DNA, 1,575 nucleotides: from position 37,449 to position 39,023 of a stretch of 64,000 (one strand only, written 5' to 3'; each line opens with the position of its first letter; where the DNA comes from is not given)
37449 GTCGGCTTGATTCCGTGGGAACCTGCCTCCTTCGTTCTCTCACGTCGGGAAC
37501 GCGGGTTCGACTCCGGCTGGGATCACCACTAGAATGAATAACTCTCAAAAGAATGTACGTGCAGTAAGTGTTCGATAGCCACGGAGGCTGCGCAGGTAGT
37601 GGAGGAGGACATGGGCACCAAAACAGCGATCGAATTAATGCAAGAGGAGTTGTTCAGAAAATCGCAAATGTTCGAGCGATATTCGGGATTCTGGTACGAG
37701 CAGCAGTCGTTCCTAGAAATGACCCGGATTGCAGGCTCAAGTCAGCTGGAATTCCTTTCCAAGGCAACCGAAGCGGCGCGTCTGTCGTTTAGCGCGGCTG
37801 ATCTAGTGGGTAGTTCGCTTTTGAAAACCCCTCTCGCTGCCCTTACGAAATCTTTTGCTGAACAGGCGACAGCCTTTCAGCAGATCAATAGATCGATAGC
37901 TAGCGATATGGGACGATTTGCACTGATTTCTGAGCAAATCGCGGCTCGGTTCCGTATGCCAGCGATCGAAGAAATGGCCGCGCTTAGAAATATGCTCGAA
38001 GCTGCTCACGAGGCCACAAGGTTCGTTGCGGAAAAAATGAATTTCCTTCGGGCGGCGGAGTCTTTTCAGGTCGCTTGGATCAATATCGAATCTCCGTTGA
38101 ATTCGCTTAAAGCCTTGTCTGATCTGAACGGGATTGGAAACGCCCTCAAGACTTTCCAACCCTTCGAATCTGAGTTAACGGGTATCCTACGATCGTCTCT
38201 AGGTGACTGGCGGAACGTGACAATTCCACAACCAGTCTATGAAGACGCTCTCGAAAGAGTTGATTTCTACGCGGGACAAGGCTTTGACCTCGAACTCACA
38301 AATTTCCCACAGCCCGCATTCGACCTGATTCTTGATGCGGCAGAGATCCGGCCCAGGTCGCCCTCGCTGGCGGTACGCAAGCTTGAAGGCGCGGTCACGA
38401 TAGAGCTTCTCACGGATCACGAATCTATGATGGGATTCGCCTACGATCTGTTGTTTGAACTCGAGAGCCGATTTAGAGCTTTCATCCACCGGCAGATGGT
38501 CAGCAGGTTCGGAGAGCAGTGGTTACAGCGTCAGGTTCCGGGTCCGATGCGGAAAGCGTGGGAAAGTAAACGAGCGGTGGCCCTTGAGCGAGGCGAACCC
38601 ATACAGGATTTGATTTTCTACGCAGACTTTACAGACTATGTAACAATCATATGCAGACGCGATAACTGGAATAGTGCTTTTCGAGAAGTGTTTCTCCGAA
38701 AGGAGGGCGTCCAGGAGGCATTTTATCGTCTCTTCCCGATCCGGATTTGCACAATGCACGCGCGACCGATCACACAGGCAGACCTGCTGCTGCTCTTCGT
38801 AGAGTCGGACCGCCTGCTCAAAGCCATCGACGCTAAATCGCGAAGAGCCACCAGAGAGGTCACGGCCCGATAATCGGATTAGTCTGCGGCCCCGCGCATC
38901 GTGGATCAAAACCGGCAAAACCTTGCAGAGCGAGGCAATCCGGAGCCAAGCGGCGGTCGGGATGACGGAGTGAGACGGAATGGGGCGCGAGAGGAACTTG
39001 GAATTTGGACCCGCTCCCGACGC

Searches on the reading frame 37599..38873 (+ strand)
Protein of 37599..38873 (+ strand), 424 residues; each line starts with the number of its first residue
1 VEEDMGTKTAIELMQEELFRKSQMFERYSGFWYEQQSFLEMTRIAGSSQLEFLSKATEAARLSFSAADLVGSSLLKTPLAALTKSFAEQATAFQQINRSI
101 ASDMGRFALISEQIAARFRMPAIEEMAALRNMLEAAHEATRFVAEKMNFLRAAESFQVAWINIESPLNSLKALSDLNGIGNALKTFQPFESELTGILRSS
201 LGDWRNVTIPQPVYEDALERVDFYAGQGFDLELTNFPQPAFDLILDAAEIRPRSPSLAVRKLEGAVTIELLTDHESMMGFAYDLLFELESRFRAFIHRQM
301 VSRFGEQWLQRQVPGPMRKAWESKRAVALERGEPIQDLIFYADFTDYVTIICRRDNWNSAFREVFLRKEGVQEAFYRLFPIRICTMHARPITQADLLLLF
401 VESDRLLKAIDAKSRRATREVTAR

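Call 46: search_protein_families(library=pfam, proteins=[window:37599-38873:+], max_evalue=0.00001)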
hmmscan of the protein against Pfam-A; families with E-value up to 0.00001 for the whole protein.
window:37599-38873:+ (424 aa): 1 family
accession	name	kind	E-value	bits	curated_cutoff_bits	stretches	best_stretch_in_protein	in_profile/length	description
PF18731.6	HEPN_Swt1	-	1.4e-06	29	27.5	1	286-411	4-115/115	Swt1-like HEPN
